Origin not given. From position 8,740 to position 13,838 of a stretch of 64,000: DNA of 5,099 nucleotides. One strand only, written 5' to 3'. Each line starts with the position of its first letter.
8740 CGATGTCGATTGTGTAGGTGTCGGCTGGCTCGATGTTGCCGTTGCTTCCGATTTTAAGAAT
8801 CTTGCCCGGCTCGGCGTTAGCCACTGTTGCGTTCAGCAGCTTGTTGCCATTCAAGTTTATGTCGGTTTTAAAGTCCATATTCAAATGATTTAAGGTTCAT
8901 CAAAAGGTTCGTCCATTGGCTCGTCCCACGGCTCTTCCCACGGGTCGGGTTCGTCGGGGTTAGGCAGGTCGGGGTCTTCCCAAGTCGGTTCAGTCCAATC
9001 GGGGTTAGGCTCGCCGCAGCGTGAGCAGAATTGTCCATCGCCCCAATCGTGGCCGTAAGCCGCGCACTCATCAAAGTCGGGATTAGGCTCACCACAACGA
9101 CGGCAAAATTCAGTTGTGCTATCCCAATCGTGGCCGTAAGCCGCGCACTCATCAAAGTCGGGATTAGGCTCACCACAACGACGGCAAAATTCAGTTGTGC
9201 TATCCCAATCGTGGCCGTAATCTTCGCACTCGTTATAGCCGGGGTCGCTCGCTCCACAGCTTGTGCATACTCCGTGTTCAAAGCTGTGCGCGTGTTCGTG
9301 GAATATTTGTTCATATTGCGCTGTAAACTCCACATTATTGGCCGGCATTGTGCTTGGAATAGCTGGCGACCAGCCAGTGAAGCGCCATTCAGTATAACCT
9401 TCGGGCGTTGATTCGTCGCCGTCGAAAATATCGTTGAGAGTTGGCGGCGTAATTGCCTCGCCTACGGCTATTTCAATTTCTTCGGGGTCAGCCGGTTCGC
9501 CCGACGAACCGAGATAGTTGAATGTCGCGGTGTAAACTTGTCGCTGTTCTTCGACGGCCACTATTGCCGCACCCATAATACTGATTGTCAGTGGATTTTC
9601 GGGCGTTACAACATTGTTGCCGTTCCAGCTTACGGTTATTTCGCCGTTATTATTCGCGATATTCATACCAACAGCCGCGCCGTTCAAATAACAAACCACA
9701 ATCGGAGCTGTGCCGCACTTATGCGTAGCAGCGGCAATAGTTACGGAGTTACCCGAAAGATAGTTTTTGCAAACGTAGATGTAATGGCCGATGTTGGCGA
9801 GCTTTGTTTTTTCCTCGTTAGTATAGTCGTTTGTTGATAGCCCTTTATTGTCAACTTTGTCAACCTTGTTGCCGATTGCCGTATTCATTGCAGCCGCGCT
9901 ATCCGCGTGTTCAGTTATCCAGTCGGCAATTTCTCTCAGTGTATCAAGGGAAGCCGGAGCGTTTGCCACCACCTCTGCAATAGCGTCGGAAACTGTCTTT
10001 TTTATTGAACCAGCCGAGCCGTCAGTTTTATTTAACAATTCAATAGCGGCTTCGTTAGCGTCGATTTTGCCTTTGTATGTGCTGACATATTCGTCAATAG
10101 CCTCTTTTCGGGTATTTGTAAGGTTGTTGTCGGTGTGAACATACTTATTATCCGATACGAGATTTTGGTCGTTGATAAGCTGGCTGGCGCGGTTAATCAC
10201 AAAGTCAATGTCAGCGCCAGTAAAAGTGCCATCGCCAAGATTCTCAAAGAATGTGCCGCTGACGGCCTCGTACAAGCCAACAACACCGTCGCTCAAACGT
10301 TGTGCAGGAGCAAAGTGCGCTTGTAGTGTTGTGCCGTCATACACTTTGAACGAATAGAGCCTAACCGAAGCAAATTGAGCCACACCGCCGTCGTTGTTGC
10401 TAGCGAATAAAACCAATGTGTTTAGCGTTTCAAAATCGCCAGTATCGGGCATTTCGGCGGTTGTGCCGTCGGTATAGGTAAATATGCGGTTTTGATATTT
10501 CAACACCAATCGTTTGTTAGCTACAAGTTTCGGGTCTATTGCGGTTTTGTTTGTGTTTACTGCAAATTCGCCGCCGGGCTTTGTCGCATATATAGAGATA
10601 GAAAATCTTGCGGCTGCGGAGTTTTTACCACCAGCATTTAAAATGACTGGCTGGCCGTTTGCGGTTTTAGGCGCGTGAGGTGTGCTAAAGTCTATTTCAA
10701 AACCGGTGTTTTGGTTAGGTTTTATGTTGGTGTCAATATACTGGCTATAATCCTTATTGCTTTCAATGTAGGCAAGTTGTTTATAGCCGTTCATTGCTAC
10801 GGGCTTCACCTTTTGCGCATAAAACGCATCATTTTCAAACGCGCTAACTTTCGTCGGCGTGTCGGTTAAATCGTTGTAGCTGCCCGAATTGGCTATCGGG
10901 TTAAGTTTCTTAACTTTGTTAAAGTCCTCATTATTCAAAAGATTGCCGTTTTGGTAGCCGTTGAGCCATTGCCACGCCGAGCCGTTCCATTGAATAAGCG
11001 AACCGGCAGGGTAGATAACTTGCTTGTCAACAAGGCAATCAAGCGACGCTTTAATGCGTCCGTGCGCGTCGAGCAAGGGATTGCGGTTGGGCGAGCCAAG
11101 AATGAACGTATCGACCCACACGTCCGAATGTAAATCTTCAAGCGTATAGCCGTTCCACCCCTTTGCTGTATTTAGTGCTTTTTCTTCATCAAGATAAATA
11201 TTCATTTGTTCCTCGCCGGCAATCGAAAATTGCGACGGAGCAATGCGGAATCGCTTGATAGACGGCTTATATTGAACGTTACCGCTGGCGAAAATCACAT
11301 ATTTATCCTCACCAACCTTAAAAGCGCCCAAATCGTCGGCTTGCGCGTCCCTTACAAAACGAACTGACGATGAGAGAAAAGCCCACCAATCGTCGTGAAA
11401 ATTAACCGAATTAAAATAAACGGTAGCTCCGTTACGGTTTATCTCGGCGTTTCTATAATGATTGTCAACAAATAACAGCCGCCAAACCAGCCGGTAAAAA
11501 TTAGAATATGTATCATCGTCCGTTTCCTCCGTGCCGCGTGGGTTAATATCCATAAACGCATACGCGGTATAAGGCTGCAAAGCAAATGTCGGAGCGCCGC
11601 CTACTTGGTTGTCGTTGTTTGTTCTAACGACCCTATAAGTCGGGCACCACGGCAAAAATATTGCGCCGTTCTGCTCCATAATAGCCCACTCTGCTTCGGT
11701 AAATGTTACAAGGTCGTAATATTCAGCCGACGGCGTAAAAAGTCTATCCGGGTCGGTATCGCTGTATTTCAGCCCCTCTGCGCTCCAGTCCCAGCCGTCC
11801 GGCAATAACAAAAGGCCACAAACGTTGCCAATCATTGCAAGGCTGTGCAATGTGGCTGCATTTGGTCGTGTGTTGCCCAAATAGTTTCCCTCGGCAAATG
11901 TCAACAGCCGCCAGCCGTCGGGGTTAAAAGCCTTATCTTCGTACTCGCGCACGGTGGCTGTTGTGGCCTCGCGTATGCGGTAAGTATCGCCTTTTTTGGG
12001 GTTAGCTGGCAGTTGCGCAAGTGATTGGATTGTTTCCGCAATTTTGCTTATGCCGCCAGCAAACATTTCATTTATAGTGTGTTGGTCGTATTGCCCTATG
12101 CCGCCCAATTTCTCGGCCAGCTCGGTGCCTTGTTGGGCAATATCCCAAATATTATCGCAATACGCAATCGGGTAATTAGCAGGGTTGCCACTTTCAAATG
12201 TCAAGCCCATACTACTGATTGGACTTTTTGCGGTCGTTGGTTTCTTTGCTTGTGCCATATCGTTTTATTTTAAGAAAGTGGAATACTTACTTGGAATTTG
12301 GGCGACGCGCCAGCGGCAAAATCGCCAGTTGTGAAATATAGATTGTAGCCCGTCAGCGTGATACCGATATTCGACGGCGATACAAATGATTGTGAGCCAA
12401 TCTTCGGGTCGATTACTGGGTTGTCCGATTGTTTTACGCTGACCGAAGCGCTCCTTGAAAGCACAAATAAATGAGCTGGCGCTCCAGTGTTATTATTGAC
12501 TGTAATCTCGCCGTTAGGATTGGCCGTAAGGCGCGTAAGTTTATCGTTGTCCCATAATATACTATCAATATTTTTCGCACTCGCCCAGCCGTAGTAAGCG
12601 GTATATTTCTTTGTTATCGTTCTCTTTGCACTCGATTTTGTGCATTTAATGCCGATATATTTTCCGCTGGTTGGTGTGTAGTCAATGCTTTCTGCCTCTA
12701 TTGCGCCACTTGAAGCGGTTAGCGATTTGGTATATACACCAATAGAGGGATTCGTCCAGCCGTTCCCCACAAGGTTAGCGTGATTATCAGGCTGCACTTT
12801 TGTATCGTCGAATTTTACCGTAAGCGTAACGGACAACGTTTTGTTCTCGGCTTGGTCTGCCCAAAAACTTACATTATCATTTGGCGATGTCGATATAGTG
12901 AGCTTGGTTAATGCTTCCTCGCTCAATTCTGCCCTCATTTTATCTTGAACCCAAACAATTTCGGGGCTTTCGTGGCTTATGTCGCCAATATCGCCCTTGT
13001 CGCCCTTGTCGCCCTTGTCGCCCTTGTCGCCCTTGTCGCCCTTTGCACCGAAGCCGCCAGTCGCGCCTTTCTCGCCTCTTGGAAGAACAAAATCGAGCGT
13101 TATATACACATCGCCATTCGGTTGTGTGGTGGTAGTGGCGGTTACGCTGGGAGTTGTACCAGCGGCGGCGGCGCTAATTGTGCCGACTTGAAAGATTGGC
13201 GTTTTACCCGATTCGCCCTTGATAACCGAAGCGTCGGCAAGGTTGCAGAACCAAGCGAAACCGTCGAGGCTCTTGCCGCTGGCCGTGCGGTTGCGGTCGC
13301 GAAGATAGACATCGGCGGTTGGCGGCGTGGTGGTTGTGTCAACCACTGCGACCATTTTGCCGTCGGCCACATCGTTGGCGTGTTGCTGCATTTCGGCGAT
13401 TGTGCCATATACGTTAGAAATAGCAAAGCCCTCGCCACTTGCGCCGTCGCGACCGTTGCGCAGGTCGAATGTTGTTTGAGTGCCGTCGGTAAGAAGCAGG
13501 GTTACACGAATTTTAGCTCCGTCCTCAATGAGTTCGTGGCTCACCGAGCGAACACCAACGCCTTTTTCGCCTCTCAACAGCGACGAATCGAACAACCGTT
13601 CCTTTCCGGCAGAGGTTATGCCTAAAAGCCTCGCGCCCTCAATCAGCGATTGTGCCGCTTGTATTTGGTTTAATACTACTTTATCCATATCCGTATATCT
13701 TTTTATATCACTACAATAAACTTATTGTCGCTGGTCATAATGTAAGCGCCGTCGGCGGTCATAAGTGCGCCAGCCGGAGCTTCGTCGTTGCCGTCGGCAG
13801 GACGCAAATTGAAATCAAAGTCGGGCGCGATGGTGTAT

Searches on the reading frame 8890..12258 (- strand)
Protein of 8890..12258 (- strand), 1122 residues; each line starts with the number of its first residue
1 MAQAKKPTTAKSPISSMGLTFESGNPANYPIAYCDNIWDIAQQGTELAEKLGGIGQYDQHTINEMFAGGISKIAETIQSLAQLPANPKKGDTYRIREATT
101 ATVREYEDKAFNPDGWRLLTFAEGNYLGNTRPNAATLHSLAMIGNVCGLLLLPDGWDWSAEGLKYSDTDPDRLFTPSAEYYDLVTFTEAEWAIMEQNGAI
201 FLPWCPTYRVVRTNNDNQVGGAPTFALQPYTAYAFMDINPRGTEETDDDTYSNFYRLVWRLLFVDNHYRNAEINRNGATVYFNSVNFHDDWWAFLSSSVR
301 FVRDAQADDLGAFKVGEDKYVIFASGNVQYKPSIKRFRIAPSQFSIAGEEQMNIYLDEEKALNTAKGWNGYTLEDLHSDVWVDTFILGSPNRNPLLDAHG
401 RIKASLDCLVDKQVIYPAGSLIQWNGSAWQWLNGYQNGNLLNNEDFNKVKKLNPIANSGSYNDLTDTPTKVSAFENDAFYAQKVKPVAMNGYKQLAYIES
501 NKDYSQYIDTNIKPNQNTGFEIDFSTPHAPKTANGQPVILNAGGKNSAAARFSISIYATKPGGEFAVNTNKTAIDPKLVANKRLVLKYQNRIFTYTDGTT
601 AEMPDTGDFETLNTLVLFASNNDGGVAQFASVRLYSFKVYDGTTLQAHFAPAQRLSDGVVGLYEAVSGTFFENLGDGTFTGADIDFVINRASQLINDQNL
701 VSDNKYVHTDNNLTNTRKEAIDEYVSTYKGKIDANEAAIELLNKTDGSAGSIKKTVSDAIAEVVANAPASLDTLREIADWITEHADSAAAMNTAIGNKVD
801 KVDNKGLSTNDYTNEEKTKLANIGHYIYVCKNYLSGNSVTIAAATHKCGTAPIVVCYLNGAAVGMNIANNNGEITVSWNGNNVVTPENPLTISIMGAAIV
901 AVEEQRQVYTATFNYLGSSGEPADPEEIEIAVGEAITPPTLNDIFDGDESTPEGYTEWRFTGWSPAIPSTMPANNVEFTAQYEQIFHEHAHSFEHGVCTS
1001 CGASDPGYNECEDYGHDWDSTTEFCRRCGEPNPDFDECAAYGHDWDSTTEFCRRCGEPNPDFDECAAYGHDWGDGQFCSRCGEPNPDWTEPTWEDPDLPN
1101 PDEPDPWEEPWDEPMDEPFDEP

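Call 24: search_protein_families(library=phrogs, proteins=[window:8890-12258:-], max_evalue=0.0001)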
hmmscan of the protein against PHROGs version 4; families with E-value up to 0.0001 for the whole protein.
window:8890-12258:- (1122 aa): 7 families
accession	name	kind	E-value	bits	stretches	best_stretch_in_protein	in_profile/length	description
phrog_18608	-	unknown function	1.6e-12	48.5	1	753-824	162-233/416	-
phrog_4757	-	unknown function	3.6e-11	43.9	1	719-809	72-151/359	-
phrog_10588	-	tail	1.3e-07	30.6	1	743-827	394-478/1459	tail protein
phrog_1197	-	tail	7.8e-06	26.2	1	740-804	180-243/715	tail protein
phrog_18185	-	tail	3.7e-05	24.4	1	744-805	236-295/399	tail fiber protein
phrog_23820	-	tail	5.1e-05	24.4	1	740-811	89-160/221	tail fiber protein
phrog_17134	-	unknown function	5.1e-05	22.5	1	695-828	545-675/739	-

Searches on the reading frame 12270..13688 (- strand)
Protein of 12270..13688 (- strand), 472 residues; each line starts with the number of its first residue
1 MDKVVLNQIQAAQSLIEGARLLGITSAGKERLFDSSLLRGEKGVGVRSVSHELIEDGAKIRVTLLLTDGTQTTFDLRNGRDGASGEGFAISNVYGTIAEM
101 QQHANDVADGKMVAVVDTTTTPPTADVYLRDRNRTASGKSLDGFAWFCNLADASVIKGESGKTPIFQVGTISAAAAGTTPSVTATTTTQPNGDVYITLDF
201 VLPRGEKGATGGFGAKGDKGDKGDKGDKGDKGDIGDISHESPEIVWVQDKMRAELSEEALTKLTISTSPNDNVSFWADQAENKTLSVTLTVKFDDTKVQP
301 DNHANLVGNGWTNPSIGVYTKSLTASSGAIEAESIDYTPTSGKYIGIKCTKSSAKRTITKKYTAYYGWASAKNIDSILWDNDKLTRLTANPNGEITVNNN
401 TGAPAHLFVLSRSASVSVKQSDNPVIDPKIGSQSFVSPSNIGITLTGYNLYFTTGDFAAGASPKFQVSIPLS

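Call 24: search_protein_families(library=phrogs, proteins=[window:12270-13688:-], max_evalue=0.0001)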
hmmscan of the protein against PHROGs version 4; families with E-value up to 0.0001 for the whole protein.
window:12270-13688:- (472 aa): 7 families
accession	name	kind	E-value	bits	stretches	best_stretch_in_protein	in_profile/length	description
phrog_5073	-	tail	1.2e-07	32.1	1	204-399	329-506/519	tail fiber protein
phrog_366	-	tail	1.9e-07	31.9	1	203-272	346-412/474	tail fiber protein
phrog_35286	-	unknown function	9.8e-06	25.3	1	181-236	249-303/750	-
phrog_4120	-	tail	1.9e-05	24.8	1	147-214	107-170/360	minor tail protein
phrog_25888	-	unknown function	2.2e-05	24.9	1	204-270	238-285/325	-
phrog_13892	-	tail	3.6e-05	23.9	1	204-237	50-86/676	minor tail protein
phrog_38806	-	unknown function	7.3e-05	23.3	0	203-236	101-134/285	-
